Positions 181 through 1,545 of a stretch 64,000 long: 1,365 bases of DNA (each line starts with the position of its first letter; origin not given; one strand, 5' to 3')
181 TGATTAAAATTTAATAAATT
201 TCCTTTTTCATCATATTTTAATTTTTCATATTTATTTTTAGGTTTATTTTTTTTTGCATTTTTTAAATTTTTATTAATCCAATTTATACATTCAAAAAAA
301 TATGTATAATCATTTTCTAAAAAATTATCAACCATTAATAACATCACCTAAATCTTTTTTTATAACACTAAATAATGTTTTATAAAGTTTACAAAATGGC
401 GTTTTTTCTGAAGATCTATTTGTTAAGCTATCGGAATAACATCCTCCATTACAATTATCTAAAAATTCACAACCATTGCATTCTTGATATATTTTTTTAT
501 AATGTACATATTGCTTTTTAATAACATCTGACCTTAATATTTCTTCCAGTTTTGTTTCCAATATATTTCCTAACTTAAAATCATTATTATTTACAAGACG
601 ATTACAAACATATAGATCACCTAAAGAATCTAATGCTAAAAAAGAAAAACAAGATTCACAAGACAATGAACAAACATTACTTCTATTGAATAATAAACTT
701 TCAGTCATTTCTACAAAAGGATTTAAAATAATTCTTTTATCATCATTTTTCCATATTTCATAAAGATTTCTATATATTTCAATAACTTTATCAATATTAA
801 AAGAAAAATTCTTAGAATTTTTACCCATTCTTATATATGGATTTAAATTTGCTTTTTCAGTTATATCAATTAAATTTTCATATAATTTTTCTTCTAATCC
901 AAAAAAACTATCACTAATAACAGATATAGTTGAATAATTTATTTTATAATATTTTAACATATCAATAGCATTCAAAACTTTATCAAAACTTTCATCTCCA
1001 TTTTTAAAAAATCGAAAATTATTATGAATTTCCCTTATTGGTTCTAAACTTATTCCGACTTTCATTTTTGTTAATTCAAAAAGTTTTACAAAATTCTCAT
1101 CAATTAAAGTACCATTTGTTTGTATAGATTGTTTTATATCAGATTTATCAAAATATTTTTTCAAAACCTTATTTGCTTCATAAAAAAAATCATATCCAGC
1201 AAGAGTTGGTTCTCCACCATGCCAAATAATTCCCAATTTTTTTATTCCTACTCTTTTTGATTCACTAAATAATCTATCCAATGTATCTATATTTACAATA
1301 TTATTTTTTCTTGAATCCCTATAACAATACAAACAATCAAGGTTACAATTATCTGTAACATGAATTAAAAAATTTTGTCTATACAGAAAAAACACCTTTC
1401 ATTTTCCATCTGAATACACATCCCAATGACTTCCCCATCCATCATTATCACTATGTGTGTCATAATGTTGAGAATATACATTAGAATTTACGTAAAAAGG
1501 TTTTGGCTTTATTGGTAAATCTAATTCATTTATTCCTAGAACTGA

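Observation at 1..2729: Compact archaeal RiPP-like cluster: small ORF, then SPASM radical SAM, then transglutaminase-like protease, with a divergent ATP-grasp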

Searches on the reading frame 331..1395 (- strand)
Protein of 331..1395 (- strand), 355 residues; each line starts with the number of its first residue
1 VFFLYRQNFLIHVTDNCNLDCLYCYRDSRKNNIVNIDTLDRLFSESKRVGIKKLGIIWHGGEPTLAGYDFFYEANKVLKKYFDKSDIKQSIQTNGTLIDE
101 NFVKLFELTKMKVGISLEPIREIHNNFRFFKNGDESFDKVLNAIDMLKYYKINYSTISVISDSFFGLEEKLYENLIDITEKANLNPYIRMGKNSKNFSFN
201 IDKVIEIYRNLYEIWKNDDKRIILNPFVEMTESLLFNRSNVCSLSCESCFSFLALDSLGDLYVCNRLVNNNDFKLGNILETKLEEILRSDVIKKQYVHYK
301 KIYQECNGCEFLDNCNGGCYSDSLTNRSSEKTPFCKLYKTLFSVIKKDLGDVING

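Call 6: search_protein_families(library=pfam, proteins=[window:331-1395:-], max_evalue=1)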
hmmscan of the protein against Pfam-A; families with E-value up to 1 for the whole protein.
window:331-1395:- (355 aa): 3 families
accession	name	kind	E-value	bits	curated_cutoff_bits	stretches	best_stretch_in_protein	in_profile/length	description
PF04055.27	Radical_SAM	-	2e-16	61.1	29.5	1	12-156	2-147/166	Radical SAM superfamily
PF13186.11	SPASM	-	3.1e-08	34.2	21.5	1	246-310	1-67/67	Iron-sulfur cluster-binding domain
PF13353.11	Fer4_12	-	0.044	14.5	22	1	14-108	12-108/137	4Fe-4S single cluster domain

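Call 7: search_protein_families(library=ncbifam, proteins=[window:331-1395:-], max_evalue=1)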
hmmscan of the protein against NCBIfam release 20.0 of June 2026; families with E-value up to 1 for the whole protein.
window:331-1395:- (355 aa): 75 families (the best 25 are shown)
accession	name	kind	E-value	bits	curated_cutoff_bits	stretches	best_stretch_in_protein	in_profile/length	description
TIGR03942.1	sulfatase_rSAM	equivalog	6.2e-61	206.5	349.45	1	14-351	8-359/363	anaerobic sulfatase maturase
NF041298.1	rSAM_mat_DynA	equivalog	8.6e-60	202.6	450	1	11-348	5-352/356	dynobactin maturation radical SAM/SPASM protein DynA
NF010321.0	PRK13758.1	equivalog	4.5e-40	137.9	441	1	14-346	12-359/370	anaerobic sulfatase-maturase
NF047865.1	rSAM_PapB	equivalog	1.4e-38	133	340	1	11-323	7-320/330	PapB family radical SAM/SPASM ranthipeptide maturase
TIGR04261.1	rSAM_GlyRichRpt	subfamily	4.8e-37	127.8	310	1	12-326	2-334/363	cyclophane-forming radical SAM/SPASM peptide maturase GrrM/OscB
NF041718.1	rSAM_phane_AMC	equivalog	2.5e-35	122.2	425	2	7-220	6-221/362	cyclophane-forming radical SAM peptide maturase AmcB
TIGR04083.1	rSAM_pep_methan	hypoth_equivalog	2.6e-33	115.4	300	1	11-349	4-343/376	TIGR04083 family peptide-modifying radical SAM enzyme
NF010308.0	PRK13745.1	equivalog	3.8e-33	115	484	1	13-343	20-379/412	anaerobic sulfatase-maturation protein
NF041707.1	rSAM_YhhB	equivalog_domain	4.7e-33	114.6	445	1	8-350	3-366/369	cyclophane-forming radical SAM/SPASM peptide maturase YhhB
NF041300.1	rSAM_mat_DarW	exception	1.9e-32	112.6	650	1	10-328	44-375/415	radical SAM/SPASM peptide maturase DarW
TIGR04163.1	rSAM_cobopep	equivalog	1.2e-30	106.7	375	1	10-341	67-411/428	peptide-modifying radical SAM enzyme CbpB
NF038005.1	rSAM_mat_DarE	equivalog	1.4e-30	106.4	650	1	11-331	78-412/432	darobactin maturation radical SAM/SPASM protein DarE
TIGR04269.1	SAM_SPASM_FxsB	subfamily_domain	2.6e-27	95.8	370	1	7-341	2-357/363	FxsB family cyclophane-forming radical SAM/SPASM peptide maturase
TIGR04064.1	rSAM_nif11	equivalog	4.6e-26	91.5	518.7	2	9-147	80-224/459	nif11-like peptide radical SAM maturase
NF038107.1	rSAM_NF038107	equivalog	2e-22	79.6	600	1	11-336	89-417/444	Cys-every-fifth radical SAM/SPASM peptide maturase CefB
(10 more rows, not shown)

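Call 8: find_encoding_contigs(protein=window:331-1395:-, flank=10000, max_places=6)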
Protein window:331-1395:- (355 aa): 1 contig read that carries it; 1 place shown.
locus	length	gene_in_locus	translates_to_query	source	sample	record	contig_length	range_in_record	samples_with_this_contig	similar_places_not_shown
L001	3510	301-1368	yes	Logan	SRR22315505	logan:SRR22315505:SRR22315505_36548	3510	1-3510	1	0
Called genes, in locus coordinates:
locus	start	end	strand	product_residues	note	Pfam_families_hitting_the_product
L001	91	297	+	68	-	-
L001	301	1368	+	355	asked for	PF04055:Radical_SAM, PF13186:SPASM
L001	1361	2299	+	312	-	-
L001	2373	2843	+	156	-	-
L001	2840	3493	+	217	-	PF00696:AA_kinase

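Call 11: search_protein_families(library=pfam, proteins=[L001:1361-2296:+, L001:2364-2840:+, L001:2828-3490:+], max_evalue=1)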
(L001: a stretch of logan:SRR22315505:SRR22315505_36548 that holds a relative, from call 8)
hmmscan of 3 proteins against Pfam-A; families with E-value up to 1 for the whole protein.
L001:1361-2296:+ (312 aa): 0 families

L001:2364-2840:+ (159 aa): 2 families
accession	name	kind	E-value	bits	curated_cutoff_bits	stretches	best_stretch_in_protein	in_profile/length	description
PF00335.26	Tetraspanin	-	0.019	15.1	32.1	1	18-142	87-191/225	Tetraspanin family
PF20221.3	DUF6580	-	0.093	13.4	27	1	8-53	82-126/162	Family of unknown function (DUF6580)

L001:2828-3490:+ (221 aa): 1 family
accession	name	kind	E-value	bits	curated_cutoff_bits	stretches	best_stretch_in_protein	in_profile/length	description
PF00696.33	AA_kinase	-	2.9e-16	60.4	24.9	1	7-200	2-234/234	Amino acid kinase family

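Call 12: search_protein_families(library=ncbifam, proteins=[L001:1361-2296:+, L001:2364-2840:+, L001:2828-3490:+], max_evalue=1)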
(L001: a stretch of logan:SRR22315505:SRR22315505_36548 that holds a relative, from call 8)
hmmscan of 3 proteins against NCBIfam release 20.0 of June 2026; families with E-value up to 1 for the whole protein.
L001:1361-2296:+ (312 aa): 0 families

L001:2364-2840:+ (159 aa): 2 families
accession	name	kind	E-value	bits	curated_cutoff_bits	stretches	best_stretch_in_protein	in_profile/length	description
NF041012.2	T4P_ComGB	equivalog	0.01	15.2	240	1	14-103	150-239/332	competence type IV pilus assembly protein ComGB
NF006303.0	PRK08489.1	equivalog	0.017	15.7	145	1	10-51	5-46/129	NAD(P)H-quinone oxidoreductase subunit 3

L001:2828-3490:+ (221 aa): 5 families
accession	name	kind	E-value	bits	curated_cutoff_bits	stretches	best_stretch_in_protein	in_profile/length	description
TIGR02076.1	pyrH_arch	equivalog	3.3e-35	121.7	158.05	1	9-220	2-221/222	UMP kinase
TIGR02075.1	pyrH_bact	equivalog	3e-06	27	243.9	2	7-89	3-87/233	UMP kinase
NF040647.1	IPPK_Arch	equivalog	0.00011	21.5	120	1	116-220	153-259/259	isopentenyl phosphate kinase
NF040622.1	MfnE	equivalog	0.00031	20.5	300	1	8-81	2-70/211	[5-(aminomethyl)furan-3-yl]methyl phosphate kinase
TIGR00761.1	argB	equivalog_domain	0.017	14.7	151.3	0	117-162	156-200/231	acetylglutamate kinase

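Call 13: search_solved_structures(query=L001:1361-2296:+, max_evalue=10, show_alignments=2)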
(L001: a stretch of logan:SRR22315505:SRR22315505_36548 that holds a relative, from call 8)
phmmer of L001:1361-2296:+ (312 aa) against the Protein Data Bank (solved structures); distinct sequences matched with E-value up to 10: 2.
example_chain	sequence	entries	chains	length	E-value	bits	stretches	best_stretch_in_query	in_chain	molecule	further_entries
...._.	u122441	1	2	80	0.98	12.1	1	42-96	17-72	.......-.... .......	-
1v9x_A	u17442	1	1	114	1.3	11.7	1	79-125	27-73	poly (ADP-ribose) polymerase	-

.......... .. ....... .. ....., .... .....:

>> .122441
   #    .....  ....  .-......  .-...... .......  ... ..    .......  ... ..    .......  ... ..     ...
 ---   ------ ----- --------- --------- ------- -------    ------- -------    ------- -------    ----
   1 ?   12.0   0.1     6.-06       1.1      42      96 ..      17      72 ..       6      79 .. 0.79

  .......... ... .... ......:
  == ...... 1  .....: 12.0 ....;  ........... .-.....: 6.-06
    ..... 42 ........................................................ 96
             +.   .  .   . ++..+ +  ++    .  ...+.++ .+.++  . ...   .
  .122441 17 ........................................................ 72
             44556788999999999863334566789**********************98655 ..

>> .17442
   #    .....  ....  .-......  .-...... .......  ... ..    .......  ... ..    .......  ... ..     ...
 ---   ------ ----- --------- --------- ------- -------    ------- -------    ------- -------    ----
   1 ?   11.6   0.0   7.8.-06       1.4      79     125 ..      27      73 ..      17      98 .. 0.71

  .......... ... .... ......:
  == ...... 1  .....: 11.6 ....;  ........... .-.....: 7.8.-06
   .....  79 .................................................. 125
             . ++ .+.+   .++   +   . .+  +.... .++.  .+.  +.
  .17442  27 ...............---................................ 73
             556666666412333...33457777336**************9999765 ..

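Call 14: find_homologous_proteins(query=L001:1361-2296:+, max_evalue=0.01)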
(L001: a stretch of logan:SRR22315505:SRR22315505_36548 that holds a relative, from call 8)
Query L001:1361-2296:+ (312 aa): 2 proteins with E <= 0.01 among 7495 candidates.
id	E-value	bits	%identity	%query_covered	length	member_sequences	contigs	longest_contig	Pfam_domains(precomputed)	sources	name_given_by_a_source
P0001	3.7e-200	682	100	100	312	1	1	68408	-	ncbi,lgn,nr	ncbi:MAG: hypothetical protein PHT94_01115 [Candidatus Nanoarchaeia archaeon]|nr:hypothetical protei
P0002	2.0e-109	384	58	98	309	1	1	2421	-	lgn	-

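Call 15: find_encoding_contigs(protein=P0002, flank=10000)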
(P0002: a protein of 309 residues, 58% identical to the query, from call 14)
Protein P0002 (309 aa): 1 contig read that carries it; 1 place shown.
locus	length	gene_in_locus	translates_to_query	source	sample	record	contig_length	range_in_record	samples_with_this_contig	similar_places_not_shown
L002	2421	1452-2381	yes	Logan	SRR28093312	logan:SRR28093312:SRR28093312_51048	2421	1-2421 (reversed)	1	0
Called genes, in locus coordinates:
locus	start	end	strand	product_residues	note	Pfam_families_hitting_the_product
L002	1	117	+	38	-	?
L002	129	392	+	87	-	-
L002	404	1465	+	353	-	PF04055:Radical_SAM, PF13186:SPASM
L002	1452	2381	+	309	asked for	-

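Call 16: find_encoding_contigs(protein=P0001, flank=10000)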
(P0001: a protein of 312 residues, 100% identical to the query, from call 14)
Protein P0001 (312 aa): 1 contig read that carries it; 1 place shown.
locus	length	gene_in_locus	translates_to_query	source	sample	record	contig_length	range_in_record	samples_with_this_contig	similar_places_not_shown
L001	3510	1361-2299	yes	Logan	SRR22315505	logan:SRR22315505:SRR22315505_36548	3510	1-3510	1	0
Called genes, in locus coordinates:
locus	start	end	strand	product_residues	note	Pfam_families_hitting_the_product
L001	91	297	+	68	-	-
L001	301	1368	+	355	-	PF04055:Radical_SAM, PF13186:SPASM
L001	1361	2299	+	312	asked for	-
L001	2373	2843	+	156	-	-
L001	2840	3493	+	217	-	PF00696:AA_kinase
